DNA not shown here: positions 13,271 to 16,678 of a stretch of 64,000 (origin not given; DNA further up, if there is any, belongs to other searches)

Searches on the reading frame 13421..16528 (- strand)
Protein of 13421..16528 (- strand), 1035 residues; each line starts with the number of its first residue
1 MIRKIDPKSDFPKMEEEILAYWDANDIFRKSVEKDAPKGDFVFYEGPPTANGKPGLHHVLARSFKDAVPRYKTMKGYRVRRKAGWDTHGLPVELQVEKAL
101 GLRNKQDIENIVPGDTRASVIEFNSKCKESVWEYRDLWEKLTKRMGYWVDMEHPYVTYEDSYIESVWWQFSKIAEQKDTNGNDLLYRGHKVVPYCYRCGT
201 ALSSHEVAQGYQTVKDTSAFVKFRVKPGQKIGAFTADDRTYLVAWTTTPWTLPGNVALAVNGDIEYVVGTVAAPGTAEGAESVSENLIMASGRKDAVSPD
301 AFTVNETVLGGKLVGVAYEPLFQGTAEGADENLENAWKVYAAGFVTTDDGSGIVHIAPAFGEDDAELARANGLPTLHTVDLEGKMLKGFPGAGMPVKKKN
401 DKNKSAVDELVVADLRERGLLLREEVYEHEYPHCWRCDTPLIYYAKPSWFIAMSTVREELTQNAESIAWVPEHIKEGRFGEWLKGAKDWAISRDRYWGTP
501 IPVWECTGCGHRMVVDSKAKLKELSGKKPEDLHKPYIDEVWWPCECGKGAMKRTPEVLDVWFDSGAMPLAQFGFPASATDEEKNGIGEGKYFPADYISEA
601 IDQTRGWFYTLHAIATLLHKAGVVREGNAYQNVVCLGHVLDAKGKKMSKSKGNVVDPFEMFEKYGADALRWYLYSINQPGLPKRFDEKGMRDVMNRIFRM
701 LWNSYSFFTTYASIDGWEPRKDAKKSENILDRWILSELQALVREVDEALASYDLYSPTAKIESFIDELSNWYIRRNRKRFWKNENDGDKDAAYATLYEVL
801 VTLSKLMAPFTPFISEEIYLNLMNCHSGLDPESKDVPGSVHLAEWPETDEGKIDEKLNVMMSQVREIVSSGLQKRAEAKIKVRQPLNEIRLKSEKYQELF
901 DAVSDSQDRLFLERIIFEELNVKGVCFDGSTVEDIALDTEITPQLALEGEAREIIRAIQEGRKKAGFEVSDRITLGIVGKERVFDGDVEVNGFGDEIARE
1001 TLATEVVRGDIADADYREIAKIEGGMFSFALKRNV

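Call 47: search_protein_families(library=pfam, proteins=[window:13421-16528:-], max_evalue=0.001)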
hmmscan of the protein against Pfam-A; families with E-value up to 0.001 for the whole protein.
window:13421-16528:- (1035 aa): 5 families
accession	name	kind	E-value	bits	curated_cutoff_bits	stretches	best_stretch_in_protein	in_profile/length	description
PF00133.28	tRNA-synt_1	-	1.7e-112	376.7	22.7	1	18-675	2-404/414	tRNA synthetases class I (I, L, M and V)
PF08264.19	Anticodon_1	-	6.4e-35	120.6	25.1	1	731-887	1-145/148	Anticodon-binding domain of tRNA ligase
PF19302.4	DUF5915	-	1.6e-19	70.7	27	1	898-1031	65-192/195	Domain of unknown function (DUF5915)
PF09334.17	tRNA-synt_1g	-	3.3e-19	69.3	20.1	2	629-688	311-369/391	tRNA synthetases class I (M)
PF01921.24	tRNA-synt_1f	-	0.00049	19.5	27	0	639-694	275-329/360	tRNA synthetases class I (K)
